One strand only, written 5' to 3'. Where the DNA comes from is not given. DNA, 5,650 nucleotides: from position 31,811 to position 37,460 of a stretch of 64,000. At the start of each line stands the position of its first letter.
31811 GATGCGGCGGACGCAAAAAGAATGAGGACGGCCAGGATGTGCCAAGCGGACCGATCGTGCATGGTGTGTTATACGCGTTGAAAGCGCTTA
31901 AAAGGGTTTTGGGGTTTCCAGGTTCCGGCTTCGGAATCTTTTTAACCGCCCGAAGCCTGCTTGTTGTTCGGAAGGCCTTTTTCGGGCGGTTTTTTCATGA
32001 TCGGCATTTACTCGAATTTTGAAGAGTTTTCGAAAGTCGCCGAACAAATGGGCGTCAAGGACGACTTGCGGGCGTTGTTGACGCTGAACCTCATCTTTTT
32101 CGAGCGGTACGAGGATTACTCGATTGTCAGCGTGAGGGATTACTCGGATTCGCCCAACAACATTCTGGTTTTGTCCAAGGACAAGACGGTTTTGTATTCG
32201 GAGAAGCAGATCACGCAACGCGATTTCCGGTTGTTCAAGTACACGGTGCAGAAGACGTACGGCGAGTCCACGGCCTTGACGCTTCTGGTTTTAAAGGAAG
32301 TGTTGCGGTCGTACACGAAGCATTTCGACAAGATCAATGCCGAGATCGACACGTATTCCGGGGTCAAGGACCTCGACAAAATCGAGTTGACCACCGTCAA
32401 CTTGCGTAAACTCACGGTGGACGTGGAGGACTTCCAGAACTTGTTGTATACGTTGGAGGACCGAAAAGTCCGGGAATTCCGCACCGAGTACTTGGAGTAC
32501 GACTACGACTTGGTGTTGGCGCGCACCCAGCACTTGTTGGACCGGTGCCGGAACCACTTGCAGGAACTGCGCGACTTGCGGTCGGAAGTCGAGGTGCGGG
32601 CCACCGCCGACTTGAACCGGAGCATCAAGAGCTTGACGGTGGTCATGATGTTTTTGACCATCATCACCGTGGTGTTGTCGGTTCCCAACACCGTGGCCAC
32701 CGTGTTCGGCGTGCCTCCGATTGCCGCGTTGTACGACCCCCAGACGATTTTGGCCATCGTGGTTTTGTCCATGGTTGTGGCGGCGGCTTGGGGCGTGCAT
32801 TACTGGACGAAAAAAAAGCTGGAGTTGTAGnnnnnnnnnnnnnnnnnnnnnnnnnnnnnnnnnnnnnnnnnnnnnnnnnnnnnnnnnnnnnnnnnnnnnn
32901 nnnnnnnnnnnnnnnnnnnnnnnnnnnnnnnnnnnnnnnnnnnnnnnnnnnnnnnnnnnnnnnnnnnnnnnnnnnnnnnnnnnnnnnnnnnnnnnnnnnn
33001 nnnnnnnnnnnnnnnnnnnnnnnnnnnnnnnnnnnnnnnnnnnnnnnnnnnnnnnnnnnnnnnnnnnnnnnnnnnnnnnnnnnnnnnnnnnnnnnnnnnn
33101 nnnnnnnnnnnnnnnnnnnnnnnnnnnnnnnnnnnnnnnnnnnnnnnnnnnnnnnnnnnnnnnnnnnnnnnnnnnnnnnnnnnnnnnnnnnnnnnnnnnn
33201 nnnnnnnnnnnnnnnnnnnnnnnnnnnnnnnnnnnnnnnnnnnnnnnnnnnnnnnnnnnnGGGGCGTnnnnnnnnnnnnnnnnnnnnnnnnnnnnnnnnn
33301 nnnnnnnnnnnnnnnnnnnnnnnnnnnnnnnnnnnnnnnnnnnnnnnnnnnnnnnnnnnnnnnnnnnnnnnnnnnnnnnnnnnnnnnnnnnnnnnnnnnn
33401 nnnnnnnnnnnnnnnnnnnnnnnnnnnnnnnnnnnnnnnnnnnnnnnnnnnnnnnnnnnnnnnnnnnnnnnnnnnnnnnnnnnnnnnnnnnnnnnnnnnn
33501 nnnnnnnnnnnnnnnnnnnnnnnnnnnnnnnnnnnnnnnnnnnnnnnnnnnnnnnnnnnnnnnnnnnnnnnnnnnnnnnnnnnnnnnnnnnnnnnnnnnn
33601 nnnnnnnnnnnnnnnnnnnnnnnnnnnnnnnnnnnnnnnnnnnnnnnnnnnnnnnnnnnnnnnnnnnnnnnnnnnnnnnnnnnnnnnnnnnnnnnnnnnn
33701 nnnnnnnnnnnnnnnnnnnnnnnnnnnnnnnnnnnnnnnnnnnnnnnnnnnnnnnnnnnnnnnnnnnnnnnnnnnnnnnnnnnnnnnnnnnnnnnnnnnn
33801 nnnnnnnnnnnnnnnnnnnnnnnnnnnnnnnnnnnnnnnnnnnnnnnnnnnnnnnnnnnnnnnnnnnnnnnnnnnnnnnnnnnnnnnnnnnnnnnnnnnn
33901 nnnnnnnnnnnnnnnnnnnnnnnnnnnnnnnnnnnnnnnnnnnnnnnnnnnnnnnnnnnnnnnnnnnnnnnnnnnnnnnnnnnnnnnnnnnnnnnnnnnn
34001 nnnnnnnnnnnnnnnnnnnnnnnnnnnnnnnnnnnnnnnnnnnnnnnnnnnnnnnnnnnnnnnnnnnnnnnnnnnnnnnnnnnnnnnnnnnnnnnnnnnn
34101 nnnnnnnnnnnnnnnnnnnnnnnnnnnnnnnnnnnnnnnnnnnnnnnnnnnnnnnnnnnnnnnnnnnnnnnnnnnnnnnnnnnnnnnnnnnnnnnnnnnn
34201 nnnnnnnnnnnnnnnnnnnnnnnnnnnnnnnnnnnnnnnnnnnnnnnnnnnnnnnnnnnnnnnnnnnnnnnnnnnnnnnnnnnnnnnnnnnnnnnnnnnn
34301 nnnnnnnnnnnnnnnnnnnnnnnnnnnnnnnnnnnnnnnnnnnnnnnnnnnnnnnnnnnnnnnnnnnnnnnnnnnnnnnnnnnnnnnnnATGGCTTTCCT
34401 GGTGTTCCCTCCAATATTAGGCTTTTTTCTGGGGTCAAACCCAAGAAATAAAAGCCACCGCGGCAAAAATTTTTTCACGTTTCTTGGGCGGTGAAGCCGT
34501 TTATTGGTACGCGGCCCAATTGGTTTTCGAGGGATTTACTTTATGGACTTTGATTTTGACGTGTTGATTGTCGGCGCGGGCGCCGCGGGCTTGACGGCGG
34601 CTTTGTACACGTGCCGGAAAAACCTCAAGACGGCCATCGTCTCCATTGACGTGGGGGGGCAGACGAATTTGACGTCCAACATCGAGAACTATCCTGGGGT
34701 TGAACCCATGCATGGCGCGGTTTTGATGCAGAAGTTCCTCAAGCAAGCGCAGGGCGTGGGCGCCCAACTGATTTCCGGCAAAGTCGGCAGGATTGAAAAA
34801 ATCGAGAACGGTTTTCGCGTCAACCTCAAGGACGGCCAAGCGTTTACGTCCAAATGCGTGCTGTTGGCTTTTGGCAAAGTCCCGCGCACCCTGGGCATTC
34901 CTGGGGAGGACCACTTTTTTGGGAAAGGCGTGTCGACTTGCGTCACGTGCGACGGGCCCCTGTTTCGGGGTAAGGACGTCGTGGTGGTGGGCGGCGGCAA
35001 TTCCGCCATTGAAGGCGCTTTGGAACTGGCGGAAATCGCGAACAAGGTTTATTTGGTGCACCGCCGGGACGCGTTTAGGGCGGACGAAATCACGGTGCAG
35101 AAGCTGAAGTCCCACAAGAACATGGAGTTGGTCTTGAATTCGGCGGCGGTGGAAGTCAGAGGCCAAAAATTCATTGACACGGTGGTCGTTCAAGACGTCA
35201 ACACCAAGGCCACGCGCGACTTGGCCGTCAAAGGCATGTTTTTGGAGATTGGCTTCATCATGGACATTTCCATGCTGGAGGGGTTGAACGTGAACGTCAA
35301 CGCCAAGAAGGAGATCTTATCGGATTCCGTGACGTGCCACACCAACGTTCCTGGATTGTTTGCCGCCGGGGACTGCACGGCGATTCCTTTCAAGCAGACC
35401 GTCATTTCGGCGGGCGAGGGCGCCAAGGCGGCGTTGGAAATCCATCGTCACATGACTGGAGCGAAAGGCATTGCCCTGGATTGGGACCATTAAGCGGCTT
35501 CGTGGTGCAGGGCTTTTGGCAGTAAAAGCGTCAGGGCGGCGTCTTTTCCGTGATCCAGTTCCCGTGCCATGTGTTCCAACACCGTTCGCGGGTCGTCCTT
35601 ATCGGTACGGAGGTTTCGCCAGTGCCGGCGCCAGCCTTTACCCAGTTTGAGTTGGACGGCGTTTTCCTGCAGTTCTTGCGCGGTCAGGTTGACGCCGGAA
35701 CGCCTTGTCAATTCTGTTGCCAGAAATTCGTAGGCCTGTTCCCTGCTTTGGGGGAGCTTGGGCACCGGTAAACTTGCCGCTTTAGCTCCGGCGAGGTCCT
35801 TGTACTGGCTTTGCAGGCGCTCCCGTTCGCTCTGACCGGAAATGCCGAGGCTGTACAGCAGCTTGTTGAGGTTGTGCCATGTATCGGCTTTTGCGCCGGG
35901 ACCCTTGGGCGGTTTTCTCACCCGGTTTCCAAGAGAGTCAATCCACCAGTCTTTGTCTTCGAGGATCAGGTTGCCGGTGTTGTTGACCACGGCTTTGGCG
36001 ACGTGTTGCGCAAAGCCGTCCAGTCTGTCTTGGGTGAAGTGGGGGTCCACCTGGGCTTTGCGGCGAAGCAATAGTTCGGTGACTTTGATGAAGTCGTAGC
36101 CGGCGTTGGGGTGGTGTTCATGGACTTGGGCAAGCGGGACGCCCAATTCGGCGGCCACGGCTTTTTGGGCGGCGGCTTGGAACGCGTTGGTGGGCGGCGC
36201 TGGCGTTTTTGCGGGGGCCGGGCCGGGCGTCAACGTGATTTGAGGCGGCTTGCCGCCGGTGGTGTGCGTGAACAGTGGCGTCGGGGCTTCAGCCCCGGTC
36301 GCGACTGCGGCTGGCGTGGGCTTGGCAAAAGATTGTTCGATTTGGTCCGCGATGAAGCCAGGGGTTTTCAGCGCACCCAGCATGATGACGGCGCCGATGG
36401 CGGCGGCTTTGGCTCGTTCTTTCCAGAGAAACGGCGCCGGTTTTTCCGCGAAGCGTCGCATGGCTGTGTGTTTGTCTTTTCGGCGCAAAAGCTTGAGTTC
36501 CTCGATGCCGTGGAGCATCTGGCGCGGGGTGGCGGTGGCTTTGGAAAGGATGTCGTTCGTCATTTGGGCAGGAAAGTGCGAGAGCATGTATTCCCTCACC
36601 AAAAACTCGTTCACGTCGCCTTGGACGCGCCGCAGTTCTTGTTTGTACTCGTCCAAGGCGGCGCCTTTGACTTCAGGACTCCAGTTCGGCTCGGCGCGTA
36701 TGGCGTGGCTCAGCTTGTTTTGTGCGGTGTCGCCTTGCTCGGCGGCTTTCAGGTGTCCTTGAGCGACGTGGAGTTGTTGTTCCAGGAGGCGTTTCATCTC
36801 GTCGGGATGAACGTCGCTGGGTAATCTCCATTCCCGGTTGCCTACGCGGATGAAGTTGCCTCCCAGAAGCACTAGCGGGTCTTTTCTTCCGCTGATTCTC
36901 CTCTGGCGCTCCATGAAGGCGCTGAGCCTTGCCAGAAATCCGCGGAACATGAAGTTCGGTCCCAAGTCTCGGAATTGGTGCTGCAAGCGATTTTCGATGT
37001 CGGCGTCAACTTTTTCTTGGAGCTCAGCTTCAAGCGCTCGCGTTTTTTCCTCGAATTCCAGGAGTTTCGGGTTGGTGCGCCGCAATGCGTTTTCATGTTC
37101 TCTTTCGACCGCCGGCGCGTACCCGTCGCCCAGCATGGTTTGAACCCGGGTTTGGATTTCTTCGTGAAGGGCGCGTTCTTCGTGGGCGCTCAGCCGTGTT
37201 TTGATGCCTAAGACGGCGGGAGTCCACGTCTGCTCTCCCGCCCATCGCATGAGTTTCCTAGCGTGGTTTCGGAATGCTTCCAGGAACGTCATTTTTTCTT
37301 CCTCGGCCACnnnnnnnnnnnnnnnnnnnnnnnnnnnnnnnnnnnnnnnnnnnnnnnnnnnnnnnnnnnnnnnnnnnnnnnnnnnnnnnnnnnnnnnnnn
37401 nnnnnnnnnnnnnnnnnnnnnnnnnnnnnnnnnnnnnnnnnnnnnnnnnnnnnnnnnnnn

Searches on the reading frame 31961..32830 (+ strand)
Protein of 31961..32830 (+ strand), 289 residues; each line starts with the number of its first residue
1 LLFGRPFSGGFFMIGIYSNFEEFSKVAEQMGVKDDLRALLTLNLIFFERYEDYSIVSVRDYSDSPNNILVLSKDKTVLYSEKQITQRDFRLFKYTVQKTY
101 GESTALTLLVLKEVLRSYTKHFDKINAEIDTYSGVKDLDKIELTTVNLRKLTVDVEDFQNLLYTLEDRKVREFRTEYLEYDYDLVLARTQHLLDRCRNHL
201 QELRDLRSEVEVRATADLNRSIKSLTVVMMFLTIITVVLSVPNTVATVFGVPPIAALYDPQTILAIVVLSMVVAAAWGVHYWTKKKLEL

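Call 97: search_protein_families(library=pfam, proteins=[window:31961-32830:+], max_evalue=0.001)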
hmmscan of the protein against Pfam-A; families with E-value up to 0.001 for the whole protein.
window:31961-32830:+ (289 aa): 1 family
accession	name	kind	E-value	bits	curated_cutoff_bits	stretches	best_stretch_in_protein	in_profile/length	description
PF01544.23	CorA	-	3.7e-08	33.5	27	1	24-275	18-283/292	CorA-like Mg2+ transporter protein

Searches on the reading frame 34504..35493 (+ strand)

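Call 97: search_protein_families(library=pfam, proteins=[window:34504-35493:+], max_evalue=0.001)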
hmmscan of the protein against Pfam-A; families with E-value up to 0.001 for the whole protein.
window:34504-35493:+ (329 aa): 13 families
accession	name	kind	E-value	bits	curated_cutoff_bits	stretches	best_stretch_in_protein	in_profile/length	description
PF07992.20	Pyr_redox_2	-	2.3e-38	132.7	26.1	1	18-297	1-278/291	Pyridine nucleotide-disulphide oxidoreductase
PF13738.12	Pyr_redox_3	-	5e-26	92.1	30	1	93-289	103-305/305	Pyridine nucleotide-disulphide oxidoreductase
PF00070.33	Pyr_redox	-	1.1e-12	48.7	22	1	159-222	2-70/82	Pyridine nucleotide-disulphide oxidoreductase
PF00890.30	FAD_binding_2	-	2.6e-11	43.8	20.4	1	19-49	1-31/414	FAD binding domain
PF01946.23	Thi4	-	1.7e-08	34.4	26.2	1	18-52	18-55/235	Thi4 family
PF01134.28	GIDA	-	2.5e-07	30.5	22.1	0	19-54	1-29/391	Glucose inhibited division protein A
PF12831.13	FAD_oxidored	-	2.9e-07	30.6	27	1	19-47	1-29/416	FAD dependent oxidoreductase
PF01266.30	DAO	-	4.1e-07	30.3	27.9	0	19-49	1-31/353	FAD dependent oxidoreductase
PF03486.20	HI0933_like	-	2.2e-06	27.8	50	0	19-46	2-29/244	HI0933-like protein Rossmann domain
PF05834.18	Lycopene_cycl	-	1.1e-05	25.2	23.4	0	19-58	1-40/380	Lycopene cyclase protein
PF13454.12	NAD_binding_9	-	3.4e-05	24.3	21.8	0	75-125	103-154/155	FAD-NAD(P)-binding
PF00743.25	FMO-like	-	4.6e-05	22.5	22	1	131-232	158-259/532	Flavin-binding monooxygenase-like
PF13241.12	NAD_binding_7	-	0.00011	23.1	22.1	0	154-201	5-53/104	Putative NAD(P)-binding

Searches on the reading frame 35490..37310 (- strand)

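Call 18: search_protein_families(library=pfam, proteins=[window:35490-37310:-], max_evalue=0.00001)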
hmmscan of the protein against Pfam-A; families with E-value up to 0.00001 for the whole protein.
window:35490-37310:- (606 aa): 0 families

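Call 64: search_protein_families(library=pfam, proteins=[window:35490-37310:-], max_evalue=0.05)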
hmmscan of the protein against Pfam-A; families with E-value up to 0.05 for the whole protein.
window:35490-37310:- (606 aa): 1 family
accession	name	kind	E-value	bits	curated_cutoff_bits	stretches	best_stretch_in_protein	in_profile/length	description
PF01715.23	IPPT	-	0.021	14.9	23.6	1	10-98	128-217/243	IPP transferase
